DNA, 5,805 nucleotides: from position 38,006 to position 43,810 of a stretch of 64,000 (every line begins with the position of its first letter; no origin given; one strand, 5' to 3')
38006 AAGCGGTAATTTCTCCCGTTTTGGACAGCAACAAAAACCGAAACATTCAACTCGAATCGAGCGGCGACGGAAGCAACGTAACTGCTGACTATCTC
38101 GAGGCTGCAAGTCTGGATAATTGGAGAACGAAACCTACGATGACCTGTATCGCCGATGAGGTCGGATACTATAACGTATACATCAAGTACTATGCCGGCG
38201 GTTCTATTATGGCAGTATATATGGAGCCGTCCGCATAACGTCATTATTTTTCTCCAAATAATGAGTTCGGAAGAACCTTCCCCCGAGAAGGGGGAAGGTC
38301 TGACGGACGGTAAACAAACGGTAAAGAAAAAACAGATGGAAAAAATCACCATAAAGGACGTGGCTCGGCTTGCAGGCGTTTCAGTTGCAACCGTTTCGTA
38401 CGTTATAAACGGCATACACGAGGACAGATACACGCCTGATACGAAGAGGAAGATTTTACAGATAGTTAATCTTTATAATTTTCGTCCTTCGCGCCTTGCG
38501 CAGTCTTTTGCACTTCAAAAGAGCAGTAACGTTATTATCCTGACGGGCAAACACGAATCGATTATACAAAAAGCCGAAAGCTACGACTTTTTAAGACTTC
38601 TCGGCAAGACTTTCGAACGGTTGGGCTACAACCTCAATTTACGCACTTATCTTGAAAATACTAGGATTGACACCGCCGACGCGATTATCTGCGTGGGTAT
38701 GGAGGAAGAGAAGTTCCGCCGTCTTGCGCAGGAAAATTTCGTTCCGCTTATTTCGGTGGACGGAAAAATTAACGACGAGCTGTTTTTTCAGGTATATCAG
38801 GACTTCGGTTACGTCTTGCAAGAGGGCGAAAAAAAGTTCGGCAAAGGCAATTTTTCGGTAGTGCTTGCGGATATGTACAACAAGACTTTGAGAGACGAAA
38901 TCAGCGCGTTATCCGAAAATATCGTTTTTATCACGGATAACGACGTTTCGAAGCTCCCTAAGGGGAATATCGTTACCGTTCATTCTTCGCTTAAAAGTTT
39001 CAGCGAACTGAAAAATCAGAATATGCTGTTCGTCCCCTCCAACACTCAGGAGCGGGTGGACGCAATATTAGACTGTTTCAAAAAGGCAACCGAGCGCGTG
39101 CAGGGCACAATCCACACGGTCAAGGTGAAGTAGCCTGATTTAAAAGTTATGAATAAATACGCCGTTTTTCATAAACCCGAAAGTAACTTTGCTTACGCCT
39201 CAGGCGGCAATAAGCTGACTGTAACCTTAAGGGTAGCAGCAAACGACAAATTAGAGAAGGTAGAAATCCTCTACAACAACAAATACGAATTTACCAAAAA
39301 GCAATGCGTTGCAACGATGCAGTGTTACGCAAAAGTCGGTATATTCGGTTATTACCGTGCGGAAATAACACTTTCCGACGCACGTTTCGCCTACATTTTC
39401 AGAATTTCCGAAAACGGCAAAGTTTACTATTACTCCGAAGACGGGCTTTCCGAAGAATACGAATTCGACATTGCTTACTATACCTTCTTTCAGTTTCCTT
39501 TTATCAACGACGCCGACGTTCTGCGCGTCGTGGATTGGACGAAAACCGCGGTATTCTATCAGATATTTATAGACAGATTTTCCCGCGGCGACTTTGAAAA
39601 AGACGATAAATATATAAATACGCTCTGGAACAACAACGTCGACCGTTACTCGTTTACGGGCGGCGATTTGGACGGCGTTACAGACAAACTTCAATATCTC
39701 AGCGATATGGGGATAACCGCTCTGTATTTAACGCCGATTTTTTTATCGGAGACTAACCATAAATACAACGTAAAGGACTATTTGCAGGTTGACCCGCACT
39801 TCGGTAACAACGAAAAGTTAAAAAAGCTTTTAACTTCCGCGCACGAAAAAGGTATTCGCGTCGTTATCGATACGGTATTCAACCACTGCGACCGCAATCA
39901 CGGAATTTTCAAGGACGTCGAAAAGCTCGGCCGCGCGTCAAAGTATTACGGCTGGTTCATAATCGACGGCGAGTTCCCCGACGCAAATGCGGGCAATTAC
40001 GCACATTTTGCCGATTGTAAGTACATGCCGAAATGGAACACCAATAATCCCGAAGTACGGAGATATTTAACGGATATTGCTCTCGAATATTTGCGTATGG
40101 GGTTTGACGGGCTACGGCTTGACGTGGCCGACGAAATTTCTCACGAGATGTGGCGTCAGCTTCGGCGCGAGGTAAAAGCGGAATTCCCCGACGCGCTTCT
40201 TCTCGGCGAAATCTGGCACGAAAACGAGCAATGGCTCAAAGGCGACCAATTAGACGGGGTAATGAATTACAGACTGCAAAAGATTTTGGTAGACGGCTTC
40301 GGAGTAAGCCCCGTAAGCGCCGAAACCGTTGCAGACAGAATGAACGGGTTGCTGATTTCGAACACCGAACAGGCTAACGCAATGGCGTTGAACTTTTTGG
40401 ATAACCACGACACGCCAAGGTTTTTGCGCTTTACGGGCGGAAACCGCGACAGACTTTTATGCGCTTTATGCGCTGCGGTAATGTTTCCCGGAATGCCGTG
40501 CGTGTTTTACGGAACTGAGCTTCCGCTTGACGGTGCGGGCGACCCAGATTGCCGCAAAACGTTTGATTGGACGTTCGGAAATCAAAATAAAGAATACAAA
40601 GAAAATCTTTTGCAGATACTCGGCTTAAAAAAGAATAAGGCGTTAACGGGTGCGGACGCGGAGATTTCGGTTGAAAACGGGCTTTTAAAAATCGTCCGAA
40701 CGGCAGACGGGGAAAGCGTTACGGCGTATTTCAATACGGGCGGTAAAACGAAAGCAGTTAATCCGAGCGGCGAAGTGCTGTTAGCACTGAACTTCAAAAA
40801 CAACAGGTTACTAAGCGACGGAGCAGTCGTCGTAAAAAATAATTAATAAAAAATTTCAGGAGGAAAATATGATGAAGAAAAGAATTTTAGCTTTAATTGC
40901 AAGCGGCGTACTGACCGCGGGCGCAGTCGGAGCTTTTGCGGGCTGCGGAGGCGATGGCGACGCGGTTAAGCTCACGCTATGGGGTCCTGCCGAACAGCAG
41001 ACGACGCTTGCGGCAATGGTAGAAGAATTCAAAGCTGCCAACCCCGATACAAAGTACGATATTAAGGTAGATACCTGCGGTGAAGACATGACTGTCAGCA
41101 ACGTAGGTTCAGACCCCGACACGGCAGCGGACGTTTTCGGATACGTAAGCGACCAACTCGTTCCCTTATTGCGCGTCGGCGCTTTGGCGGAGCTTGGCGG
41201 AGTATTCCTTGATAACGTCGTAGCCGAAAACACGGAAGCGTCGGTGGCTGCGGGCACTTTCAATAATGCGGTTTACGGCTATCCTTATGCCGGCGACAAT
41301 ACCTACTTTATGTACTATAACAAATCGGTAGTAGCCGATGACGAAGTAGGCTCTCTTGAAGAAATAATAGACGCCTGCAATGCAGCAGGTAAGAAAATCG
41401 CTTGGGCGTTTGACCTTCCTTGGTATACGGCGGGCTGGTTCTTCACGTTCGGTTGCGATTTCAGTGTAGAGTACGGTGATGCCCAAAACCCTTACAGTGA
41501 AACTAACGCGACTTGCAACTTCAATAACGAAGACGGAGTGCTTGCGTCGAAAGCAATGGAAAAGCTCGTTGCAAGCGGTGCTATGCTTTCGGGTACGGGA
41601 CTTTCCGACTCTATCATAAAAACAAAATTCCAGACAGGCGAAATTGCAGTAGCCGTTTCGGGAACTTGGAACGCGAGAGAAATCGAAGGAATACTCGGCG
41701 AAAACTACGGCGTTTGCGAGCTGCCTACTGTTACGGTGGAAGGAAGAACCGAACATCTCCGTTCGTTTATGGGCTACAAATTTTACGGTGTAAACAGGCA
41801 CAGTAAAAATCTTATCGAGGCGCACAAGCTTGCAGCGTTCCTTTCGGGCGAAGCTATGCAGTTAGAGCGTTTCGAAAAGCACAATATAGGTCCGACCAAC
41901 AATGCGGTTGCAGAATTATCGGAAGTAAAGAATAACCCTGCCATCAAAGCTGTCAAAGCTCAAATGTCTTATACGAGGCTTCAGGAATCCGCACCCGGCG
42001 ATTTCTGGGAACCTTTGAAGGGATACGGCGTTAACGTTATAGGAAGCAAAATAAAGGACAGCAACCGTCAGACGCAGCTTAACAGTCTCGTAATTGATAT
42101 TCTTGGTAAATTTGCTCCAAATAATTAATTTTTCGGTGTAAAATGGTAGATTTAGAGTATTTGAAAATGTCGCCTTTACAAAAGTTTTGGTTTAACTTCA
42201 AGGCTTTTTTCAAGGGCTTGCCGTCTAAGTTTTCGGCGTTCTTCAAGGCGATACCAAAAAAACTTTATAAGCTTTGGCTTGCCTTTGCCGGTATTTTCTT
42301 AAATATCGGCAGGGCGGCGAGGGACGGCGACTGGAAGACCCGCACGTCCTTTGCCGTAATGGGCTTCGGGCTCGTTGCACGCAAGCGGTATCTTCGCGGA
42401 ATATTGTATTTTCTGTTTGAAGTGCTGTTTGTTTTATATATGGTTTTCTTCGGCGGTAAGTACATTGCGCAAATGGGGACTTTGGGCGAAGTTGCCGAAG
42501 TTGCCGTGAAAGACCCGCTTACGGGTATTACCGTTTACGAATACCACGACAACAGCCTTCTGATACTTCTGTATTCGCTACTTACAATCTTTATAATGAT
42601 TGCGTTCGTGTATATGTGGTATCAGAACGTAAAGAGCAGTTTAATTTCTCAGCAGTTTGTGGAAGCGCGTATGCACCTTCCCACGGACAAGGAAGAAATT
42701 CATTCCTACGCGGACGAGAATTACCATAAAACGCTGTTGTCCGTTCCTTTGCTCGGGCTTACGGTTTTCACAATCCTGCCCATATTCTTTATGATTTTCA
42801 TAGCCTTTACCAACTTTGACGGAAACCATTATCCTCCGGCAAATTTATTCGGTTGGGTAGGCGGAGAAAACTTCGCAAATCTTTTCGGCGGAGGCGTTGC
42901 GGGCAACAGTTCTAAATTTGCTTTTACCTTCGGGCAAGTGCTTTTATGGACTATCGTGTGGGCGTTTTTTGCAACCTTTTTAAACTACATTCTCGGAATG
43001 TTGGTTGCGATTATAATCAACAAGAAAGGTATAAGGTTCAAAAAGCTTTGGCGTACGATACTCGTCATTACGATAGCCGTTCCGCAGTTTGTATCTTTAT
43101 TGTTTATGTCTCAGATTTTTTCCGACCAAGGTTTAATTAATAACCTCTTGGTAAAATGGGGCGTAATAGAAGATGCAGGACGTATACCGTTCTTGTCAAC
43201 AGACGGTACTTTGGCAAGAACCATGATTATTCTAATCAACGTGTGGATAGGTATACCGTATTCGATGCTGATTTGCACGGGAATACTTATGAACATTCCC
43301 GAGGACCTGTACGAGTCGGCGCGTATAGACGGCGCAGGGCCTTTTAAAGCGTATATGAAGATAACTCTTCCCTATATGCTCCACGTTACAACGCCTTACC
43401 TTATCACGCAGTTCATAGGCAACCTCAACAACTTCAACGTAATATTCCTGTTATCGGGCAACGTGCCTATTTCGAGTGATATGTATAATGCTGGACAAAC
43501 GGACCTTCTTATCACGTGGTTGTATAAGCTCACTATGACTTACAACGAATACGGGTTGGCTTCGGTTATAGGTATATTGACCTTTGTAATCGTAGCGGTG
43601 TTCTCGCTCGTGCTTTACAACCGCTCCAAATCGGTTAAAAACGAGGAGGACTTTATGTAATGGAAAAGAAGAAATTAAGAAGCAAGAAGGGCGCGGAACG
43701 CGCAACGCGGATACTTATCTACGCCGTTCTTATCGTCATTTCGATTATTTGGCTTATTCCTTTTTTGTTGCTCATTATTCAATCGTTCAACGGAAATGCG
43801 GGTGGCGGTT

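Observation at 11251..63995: Dense family of short dispersed repeats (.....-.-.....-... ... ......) sitting on gene ends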

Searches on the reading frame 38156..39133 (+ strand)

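Call 72: search_protein_families(library=pfam, proteins=[window:38156-39133:+], max_evalue=0.00001)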
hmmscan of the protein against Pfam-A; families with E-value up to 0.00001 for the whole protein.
window:38156-39133:+ (325 aa): 1 family
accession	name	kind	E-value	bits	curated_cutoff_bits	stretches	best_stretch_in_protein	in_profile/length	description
PF00356.27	LacI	-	3.8e-14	52.6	27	1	65-112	1-46/46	Bacterial regulatory proteins, lacI family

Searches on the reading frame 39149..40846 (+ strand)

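Call 72: search_protein_families(library=pfam, proteins=[window:39149-40846:+], max_evalue=0.00001)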
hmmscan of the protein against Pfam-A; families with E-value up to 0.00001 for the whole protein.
window:39149-40846:+ (565 aa): 2 families
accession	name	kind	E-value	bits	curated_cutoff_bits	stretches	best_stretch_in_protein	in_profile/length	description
PF00128.31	Alpha-amylase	-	1.1e-65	223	22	1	138-476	1-365/446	Alpha amylase, catalytic domain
PF02903.20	Alpha-amylase_N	-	5e-26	91.7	23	1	1-120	1-120/120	Alpha amylase, N-terminal ig-like domain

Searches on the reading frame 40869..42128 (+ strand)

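Call 72: search_protein_families(library=pfam, proteins=[window:40869-42128:+], max_evalue=0.00001)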
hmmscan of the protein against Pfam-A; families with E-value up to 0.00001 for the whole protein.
window:40869-42128:+ (419 aa): 2 families
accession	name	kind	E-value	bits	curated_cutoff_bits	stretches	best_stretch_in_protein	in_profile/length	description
PF13416.11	SBP_bac_8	-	1.5e-29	104.1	27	1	49-361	1-279/279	Bacterial extracellular solute-binding protein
PF01547.30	SBP_bac_1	-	3.9e-20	73.5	26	1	44-331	7-306/307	Bacterial extracellular solute-binding protein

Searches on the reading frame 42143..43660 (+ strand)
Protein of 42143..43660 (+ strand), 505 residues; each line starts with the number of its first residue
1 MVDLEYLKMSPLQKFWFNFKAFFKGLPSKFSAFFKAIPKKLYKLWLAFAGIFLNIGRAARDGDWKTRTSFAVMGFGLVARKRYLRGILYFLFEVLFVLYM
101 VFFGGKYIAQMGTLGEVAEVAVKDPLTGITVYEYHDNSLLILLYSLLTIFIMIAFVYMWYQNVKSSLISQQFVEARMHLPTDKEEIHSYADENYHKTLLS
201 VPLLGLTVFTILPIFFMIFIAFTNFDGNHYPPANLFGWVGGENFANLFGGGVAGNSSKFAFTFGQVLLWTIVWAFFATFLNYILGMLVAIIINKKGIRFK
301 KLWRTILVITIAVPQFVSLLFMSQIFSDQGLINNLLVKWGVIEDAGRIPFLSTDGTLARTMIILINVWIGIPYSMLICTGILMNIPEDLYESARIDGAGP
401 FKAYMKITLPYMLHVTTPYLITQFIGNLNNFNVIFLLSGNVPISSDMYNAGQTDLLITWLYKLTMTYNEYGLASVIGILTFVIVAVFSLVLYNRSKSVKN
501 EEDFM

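Call 72: search_protein_families(library=pfam, proteins=[window:42143-43660:+], max_evalue=0.00001)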
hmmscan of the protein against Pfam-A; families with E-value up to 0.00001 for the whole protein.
window:42143-43660:+ (505 aa): 1 family
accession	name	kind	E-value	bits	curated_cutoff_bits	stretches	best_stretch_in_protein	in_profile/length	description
PF00528.27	BPD_transp_1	-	1.4e-19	71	26.4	1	283-491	3-175/184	Binding-protein-dependent transport system inner membrane component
